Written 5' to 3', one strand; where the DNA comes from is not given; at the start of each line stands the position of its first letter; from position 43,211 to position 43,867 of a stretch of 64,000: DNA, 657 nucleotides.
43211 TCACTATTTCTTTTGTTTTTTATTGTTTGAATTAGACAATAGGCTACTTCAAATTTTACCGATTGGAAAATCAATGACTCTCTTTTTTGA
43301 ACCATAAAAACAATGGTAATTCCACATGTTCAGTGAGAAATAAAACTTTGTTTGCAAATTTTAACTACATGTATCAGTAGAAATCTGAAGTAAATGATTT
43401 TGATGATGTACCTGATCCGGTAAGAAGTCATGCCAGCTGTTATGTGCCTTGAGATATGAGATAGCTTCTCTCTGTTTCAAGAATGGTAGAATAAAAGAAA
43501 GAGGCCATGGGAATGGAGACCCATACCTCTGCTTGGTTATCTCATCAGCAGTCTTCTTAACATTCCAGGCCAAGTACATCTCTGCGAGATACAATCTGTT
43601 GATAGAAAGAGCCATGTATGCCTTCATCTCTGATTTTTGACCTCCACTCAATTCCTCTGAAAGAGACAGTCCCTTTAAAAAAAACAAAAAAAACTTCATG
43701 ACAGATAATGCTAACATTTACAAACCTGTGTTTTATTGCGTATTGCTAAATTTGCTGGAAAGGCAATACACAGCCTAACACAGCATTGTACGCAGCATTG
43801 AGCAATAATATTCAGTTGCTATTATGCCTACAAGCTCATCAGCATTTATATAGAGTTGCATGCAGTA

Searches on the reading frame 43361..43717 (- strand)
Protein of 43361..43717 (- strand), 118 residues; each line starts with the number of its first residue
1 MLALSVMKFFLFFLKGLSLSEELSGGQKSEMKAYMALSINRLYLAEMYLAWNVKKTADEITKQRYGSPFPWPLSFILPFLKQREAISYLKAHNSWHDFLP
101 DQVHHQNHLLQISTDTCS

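Call 62: search_protein_families(library=pfam, proteins=[window:43361-43717:-], max_evalue=0.01)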
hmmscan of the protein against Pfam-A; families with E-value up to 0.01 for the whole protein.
window:43361-43717:- (118 aa): 2 families
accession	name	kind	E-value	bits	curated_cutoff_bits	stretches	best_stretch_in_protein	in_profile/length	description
PF10568.15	Tom37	-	8e-11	42.8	25.1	1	16-79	58-121/124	Outer mitochondrial membrane transport complex protein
PF17172.10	GST_N_4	-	0.00011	23.2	30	1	16-54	59-97/99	Glutathione S-transferase N-terminal domain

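Call 66: find_encoding_contigs(protein=window:43361-43717:-, flank=1000, max_places=3)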
Protein window:43361-43717:- (118 aa): no gene with exactly this product is on record in the collection.

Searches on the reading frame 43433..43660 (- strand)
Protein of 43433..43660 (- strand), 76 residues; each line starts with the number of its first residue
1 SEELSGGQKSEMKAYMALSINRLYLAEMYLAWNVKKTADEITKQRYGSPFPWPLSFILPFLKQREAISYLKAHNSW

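Call 18: find_homologous_proteins(query=window:43433-43660:-, max_evalue=0.00001)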
Query seq(76 aa) (76 aa): 1 proteins with E <= 0.00001 among 1 candidates.
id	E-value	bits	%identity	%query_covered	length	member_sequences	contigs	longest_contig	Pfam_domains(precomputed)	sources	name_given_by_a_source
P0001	1.3e-20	90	84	64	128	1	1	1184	-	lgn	-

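Call 20: find_encoding_contigs(protein=P0001, flank=2000, max_places=3)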
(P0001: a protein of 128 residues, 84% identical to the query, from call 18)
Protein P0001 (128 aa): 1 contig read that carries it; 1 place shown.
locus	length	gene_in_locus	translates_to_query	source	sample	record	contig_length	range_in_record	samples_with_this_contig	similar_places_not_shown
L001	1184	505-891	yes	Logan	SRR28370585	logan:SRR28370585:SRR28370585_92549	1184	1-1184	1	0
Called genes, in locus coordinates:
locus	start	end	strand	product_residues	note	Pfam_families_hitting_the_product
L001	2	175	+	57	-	?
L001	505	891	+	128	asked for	-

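Call 61: search_solved_structures(query=window:43433-43660:-, max_evalue=0.01)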
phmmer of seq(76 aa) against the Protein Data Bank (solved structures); distinct sequences matched with E-value up to 0.01: 0.
